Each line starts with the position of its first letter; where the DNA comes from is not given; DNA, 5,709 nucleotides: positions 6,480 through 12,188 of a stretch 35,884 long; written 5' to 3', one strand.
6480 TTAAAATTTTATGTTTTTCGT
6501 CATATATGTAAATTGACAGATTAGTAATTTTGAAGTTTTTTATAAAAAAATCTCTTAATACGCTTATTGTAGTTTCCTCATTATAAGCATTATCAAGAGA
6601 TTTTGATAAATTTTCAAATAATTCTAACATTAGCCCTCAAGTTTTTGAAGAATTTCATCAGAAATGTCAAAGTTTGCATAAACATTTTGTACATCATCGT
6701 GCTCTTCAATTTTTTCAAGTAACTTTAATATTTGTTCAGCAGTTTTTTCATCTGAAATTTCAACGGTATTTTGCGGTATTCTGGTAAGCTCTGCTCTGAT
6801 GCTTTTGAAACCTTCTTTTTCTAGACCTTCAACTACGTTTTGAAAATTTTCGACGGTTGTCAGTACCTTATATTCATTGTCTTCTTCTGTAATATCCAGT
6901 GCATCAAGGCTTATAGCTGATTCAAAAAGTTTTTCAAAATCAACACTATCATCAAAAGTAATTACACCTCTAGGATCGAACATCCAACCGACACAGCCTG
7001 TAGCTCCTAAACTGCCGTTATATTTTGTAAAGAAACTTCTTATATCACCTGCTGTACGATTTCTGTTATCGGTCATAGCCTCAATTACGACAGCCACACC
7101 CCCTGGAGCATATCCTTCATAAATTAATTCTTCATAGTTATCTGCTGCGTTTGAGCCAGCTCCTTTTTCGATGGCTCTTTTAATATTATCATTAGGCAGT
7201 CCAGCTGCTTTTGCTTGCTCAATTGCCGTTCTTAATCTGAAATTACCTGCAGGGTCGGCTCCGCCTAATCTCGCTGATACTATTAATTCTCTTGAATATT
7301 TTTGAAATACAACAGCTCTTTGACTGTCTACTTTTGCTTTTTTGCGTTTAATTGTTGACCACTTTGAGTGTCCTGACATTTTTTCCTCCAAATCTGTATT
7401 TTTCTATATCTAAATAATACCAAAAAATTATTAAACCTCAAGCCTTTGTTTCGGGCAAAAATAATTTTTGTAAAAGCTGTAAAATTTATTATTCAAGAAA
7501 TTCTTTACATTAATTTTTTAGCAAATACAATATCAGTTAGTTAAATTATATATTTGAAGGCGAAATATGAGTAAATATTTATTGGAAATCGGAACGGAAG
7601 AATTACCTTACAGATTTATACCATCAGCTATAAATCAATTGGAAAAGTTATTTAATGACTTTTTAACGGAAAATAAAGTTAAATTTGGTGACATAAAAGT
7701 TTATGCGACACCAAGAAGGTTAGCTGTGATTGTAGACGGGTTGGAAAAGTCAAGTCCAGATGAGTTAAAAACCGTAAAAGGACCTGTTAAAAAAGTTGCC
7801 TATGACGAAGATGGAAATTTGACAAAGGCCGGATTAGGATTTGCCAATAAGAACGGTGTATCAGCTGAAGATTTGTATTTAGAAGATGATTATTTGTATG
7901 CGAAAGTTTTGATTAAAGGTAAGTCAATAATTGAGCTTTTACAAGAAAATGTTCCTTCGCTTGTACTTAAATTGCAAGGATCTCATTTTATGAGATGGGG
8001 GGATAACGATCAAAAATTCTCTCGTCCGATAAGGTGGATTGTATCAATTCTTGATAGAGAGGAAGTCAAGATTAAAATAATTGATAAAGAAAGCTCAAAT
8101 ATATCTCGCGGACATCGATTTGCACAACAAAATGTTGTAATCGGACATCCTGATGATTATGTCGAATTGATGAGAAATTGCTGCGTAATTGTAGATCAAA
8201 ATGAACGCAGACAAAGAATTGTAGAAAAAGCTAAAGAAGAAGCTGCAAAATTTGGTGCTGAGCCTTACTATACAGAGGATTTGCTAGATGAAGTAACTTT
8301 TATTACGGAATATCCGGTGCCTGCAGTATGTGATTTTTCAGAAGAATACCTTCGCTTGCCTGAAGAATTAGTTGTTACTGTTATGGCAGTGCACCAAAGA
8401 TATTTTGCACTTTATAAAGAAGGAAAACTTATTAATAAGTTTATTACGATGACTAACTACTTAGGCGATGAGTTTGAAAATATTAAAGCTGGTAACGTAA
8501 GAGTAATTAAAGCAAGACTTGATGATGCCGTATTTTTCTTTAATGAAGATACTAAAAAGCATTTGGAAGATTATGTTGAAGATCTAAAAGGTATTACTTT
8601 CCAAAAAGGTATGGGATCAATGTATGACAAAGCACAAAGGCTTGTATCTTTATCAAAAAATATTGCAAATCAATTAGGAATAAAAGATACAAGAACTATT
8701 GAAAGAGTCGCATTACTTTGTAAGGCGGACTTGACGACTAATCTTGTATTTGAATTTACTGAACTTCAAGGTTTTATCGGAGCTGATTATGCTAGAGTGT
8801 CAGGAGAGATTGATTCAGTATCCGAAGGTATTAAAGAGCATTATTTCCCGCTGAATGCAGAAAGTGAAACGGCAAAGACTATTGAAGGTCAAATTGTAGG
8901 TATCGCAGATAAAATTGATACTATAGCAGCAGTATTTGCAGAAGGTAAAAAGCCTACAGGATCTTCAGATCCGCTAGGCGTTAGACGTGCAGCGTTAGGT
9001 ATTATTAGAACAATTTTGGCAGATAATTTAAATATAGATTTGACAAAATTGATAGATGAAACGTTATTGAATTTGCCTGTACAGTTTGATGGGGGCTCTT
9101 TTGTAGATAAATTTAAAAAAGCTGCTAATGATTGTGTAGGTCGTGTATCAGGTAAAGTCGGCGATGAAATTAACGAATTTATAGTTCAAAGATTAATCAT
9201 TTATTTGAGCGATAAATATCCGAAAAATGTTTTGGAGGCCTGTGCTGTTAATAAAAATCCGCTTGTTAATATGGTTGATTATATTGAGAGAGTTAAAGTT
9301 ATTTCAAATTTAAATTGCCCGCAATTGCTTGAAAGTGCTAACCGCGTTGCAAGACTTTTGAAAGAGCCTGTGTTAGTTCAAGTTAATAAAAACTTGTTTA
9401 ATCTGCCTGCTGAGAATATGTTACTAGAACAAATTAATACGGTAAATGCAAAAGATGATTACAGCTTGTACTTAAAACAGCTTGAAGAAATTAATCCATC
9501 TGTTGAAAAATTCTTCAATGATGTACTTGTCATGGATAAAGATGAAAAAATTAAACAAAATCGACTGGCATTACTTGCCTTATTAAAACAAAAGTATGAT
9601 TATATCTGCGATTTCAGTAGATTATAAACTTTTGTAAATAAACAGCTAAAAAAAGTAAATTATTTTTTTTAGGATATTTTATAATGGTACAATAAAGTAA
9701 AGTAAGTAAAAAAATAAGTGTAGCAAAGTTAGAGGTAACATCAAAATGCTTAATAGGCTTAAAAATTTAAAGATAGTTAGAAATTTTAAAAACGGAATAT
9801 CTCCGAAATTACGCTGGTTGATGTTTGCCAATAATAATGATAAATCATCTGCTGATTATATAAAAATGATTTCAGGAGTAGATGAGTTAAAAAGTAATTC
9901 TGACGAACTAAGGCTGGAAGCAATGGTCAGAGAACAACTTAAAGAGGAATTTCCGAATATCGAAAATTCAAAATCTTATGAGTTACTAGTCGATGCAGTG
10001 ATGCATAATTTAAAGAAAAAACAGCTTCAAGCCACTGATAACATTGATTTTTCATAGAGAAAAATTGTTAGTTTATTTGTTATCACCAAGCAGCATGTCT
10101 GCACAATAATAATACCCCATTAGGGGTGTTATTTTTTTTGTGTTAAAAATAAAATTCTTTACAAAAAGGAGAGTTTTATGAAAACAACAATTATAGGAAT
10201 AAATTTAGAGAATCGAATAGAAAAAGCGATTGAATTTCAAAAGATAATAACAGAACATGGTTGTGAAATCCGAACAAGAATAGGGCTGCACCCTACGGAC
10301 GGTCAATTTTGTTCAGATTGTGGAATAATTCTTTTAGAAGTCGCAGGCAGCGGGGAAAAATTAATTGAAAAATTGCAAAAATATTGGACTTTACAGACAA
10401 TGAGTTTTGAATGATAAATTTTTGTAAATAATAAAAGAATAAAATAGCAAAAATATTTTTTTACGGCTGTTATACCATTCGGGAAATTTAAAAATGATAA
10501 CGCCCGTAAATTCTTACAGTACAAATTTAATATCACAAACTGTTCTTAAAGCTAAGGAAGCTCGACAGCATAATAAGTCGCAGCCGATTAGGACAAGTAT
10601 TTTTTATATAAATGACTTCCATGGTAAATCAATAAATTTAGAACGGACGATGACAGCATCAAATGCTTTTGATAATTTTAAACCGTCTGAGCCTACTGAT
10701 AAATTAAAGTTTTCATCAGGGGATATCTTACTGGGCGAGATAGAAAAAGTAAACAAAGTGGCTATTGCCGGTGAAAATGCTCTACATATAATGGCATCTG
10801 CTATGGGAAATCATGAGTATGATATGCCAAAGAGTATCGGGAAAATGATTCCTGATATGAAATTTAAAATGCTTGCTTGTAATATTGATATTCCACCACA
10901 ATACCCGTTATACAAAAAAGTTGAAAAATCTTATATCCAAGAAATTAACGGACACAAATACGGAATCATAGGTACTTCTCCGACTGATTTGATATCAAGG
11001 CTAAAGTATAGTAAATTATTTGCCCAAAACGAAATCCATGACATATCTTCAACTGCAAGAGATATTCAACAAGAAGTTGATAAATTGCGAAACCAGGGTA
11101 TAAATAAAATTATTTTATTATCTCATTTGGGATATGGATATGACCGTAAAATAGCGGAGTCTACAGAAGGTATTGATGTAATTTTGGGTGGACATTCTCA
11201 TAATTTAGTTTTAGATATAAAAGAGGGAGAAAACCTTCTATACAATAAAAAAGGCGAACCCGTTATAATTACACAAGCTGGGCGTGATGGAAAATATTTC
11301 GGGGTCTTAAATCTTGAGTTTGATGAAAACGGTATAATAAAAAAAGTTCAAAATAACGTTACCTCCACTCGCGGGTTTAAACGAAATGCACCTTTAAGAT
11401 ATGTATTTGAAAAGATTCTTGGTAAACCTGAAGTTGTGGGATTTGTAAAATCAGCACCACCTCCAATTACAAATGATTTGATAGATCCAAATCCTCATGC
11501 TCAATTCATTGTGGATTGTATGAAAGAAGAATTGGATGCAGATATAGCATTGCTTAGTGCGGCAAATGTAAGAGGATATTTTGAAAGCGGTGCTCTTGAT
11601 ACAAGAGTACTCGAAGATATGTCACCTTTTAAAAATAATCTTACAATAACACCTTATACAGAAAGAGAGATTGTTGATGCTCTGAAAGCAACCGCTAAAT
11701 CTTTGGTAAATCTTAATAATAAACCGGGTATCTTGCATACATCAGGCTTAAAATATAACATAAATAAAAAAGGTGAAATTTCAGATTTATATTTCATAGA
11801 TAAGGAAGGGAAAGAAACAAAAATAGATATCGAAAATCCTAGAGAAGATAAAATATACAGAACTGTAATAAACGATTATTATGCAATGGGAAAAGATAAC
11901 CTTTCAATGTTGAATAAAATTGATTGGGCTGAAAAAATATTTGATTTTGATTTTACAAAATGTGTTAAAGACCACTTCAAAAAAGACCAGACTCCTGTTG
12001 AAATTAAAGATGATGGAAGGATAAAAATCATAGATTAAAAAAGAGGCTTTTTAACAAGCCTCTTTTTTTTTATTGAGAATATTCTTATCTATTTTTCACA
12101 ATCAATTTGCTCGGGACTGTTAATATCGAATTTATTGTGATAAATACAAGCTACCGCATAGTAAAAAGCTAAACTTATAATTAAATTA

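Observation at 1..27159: Three dispersed head-to-head XRE-HTH / prepilin gene cassettes, each with a private operator-like motif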

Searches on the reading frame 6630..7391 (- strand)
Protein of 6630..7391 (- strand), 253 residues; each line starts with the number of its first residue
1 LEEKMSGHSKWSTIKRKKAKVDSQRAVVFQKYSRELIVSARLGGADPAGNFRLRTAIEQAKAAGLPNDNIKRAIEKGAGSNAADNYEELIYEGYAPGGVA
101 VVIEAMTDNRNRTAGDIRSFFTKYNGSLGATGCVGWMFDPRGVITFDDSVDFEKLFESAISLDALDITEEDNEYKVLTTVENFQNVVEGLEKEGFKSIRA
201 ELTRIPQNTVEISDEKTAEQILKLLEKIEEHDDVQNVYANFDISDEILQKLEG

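Call 76: search_protein_families(library=pfam, proteins=[window:6630-7391:-], max_evalue=0.001)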
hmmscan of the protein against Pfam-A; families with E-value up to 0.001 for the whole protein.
window:6630-7391:- (253 aa): 2 families
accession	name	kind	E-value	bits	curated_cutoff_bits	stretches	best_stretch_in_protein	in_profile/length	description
PF01709.26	Transcrip_reg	-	3.5e-57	193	27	1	86-241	1-160/160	TACO1/YebC second and third domain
PF20772.2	TACO1_YebC_N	-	1.6e-29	102.6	36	1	9-79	1-72/73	TACO1/YebC protein N-terminal domain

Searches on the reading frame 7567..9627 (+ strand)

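Call 76: search_protein_families(library=pfam, proteins=[window:7567-9627:+], max_evalue=0.001)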
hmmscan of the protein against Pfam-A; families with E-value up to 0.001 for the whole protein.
window:7567-9627:+ (686 aa): 2 families
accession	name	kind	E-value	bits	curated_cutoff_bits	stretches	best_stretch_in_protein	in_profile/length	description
PF02092.22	tRNA_synt_2f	-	1.7e-184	615.2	29.2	1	4-559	1-534/536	Glycyl-tRNA synthetase beta subunit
PF05746.21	DALR_1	-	1.6e-06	28.6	22.3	1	623-675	48-100/117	DALR anticodon binding domain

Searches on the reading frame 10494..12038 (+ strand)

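Call 76: search_protein_families(library=pfam, proteins=[window:10494-12038:+], max_evalue=0.001)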
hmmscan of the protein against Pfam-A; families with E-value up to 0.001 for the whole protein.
window:10494-12038:+ (514 aa): 2 families
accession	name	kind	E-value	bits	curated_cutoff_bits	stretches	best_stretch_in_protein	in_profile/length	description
PF02872.23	5_nucleotid_C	-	7.8e-14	52.5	23.6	1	332-474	21-157/158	5'-nucleotidase, C-terminal domain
PF00149.33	Metallophos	-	2.4e-05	25.3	21.5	1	36-237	3-190/191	Calcineurin-like phosphoesterase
